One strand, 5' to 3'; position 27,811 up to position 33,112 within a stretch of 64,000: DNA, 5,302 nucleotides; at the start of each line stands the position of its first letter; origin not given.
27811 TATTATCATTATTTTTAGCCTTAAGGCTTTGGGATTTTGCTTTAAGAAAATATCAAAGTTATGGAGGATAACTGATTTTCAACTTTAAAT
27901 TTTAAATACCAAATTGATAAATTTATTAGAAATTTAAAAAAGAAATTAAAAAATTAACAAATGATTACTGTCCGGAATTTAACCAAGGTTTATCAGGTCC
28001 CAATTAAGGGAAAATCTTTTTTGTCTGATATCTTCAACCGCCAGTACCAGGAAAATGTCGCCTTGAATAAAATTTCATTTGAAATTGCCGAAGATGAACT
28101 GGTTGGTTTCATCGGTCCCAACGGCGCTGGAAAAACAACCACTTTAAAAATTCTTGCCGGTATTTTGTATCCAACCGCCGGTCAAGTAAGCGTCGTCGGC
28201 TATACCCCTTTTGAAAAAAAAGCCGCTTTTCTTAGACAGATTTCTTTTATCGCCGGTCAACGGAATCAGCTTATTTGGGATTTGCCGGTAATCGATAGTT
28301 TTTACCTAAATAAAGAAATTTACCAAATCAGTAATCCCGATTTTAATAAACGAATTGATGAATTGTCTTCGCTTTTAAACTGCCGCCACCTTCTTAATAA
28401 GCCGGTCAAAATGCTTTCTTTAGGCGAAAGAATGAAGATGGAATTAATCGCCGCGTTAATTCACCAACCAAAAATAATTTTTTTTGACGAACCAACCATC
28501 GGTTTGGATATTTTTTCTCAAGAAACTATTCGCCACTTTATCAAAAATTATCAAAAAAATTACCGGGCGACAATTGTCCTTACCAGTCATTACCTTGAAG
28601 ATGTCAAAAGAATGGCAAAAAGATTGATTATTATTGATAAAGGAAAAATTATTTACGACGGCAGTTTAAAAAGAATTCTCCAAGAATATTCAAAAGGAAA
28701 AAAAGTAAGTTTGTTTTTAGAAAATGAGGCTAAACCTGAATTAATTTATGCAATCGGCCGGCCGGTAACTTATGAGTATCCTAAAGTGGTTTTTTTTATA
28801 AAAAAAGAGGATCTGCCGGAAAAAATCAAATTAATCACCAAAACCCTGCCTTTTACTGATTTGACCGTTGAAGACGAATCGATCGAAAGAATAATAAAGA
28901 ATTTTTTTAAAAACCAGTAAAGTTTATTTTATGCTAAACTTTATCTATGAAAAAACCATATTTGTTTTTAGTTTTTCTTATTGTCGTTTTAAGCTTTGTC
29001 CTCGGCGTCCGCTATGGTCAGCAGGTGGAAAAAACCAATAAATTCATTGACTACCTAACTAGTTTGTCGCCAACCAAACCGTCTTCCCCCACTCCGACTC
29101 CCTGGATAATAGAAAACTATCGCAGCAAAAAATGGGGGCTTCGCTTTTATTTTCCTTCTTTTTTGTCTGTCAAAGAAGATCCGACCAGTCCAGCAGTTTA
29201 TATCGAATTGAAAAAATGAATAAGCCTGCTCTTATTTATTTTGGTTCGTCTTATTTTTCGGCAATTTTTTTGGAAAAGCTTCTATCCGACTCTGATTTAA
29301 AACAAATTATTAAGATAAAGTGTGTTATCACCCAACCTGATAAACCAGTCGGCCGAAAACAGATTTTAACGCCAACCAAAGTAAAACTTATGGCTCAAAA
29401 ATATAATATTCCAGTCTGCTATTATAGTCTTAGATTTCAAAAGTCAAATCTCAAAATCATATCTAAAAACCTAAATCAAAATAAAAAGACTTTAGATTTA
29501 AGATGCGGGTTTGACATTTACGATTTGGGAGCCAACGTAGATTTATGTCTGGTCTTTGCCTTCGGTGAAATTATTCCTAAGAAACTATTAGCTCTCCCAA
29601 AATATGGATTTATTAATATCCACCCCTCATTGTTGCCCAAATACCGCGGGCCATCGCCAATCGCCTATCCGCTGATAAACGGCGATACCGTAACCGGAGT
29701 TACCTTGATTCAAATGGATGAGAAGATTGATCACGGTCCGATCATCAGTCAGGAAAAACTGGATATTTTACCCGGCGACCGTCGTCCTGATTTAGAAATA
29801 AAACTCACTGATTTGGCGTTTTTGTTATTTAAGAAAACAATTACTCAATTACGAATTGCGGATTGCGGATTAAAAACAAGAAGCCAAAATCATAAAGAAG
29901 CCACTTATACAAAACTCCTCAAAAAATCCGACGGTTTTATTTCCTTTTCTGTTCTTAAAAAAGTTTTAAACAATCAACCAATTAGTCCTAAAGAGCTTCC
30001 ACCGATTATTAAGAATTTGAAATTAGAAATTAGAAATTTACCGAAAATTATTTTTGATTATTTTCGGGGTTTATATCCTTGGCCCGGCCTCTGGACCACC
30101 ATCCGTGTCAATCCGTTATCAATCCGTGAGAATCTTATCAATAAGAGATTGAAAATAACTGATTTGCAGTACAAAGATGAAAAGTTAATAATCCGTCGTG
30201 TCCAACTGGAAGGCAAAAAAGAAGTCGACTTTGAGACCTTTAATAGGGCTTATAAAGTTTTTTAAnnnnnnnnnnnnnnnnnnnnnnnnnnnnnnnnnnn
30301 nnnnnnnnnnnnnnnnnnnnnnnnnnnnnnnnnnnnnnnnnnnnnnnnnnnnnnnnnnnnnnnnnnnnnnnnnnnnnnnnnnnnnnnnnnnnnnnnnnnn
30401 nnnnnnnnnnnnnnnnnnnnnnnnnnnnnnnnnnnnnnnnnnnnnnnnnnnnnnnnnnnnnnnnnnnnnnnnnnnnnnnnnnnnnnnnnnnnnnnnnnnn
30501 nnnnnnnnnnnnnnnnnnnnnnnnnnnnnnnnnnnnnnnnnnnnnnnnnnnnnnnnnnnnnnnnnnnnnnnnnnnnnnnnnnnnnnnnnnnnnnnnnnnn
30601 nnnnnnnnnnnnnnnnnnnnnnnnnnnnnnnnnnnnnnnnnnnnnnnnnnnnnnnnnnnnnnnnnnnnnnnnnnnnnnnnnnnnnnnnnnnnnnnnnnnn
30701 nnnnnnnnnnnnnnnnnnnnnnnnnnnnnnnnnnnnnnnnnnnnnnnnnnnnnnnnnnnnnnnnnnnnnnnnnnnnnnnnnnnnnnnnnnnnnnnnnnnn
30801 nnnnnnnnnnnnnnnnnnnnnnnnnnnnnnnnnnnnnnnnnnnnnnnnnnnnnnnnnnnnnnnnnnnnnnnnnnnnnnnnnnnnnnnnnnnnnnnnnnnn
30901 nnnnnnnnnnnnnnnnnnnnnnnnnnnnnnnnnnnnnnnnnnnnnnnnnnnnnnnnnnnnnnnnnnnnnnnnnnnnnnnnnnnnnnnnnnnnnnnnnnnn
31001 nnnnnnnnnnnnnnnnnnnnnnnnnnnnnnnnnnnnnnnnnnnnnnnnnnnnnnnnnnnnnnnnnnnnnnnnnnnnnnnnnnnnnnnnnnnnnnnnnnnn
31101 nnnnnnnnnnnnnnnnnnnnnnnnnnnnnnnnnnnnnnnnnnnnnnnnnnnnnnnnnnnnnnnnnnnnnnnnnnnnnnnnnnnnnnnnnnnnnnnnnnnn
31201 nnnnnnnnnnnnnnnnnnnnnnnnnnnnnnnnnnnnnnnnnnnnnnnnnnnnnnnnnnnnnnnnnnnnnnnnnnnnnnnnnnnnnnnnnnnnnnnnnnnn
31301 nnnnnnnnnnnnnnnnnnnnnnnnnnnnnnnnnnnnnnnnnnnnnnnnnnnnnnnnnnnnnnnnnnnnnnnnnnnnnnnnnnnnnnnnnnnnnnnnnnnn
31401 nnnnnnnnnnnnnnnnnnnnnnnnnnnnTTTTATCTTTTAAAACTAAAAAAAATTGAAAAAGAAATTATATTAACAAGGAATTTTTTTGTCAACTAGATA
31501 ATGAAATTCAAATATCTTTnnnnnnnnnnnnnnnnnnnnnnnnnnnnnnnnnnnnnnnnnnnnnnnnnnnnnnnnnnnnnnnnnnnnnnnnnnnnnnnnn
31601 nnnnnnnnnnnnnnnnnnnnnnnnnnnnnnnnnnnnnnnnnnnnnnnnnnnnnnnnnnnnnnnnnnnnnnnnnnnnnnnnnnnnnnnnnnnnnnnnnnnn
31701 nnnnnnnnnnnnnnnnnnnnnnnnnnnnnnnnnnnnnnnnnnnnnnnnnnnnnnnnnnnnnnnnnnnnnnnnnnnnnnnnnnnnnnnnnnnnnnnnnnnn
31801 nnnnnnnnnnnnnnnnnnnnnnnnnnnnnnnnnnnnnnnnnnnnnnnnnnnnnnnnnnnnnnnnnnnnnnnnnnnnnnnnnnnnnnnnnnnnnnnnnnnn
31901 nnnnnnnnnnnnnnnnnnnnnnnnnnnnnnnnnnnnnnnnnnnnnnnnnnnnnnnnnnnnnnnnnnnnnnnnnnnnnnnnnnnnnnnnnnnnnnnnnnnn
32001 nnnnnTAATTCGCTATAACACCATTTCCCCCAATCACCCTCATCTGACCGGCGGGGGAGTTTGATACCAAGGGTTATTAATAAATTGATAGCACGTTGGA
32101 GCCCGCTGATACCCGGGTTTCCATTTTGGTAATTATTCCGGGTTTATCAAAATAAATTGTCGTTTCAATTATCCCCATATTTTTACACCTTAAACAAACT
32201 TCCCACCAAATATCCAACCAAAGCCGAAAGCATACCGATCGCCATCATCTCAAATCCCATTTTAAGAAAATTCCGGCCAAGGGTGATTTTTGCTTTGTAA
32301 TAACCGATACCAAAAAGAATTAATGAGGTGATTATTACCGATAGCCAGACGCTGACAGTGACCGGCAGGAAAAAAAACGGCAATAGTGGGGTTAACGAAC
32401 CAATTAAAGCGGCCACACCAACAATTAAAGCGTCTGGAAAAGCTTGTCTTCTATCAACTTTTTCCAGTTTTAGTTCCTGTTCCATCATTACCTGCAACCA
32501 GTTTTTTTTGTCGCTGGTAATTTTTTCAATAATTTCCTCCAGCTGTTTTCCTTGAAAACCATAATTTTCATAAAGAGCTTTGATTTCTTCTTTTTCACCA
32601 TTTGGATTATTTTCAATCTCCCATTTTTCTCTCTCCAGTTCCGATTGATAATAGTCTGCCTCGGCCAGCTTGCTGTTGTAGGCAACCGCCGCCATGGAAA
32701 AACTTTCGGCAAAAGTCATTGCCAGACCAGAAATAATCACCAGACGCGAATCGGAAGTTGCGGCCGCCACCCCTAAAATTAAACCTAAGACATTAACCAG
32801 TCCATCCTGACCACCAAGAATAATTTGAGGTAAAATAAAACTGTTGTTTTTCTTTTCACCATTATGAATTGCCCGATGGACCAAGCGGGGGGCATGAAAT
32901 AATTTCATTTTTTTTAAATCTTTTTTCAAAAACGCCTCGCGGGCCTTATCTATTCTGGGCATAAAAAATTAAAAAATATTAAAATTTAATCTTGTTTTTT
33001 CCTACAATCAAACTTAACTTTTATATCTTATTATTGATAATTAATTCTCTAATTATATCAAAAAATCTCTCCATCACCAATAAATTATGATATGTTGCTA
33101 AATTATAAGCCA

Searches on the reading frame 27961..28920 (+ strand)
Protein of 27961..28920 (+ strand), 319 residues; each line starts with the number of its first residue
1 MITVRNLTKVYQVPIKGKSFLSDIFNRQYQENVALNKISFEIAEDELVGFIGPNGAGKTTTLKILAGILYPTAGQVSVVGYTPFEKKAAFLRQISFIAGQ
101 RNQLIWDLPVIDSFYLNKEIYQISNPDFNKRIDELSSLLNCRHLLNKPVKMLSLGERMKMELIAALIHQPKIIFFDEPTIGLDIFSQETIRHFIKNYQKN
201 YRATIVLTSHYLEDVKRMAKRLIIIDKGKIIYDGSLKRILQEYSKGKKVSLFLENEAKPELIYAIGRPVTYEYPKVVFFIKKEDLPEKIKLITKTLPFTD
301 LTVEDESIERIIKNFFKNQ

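Call 79: search_protein_families(library=pfam, proteins=[window:27961-28920:+], max_evalue=0.00001)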
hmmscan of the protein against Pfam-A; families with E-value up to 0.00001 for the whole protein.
window:27961-28920:+ (319 aa): 2 families
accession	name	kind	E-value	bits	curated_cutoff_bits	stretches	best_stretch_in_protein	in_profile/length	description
PF00005.33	ABC_tran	-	2.6e-25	90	25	1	35-179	1-136/137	ABC transporter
PF13304.12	AAA_21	-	2.6e-12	47.9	27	1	153-210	239-298/304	AAA domain, putative AbiEii toxin, Type IV TA system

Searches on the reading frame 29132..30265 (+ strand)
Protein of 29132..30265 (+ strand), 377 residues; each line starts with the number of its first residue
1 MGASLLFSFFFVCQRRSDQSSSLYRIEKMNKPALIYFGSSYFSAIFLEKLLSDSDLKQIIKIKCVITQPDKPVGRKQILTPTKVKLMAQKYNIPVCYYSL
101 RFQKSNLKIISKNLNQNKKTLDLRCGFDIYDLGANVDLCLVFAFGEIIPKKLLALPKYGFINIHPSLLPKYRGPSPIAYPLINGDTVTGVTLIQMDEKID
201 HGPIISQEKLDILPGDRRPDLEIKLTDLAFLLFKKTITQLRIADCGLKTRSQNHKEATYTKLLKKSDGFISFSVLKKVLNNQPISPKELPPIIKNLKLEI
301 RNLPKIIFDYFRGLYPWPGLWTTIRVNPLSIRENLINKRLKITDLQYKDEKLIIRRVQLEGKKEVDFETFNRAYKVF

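Call 79: search_protein_families(library=pfam, proteins=[window:29132-30265:+], max_evalue=0.00001)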
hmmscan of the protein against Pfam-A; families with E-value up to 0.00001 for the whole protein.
window:29132-30265:+ (377 aa): 1 family
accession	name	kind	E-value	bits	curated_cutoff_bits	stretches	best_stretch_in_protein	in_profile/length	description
PF00551.24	Formyl_trans_N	-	1.9e-30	106.4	26.1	1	48-228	15-172/181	Formyl transferase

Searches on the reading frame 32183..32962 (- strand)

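Call 79: search_protein_families(library=pfam, proteins=[window:32183-32962:-], max_evalue=0.00001)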
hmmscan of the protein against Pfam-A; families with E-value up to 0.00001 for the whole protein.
window:32183-32962:- (259 aa): 1 family
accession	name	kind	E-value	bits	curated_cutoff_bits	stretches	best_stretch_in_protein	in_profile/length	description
PF01988.24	VIT1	-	1.6e-59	201.8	28.1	1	46-255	3-214/214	VIT family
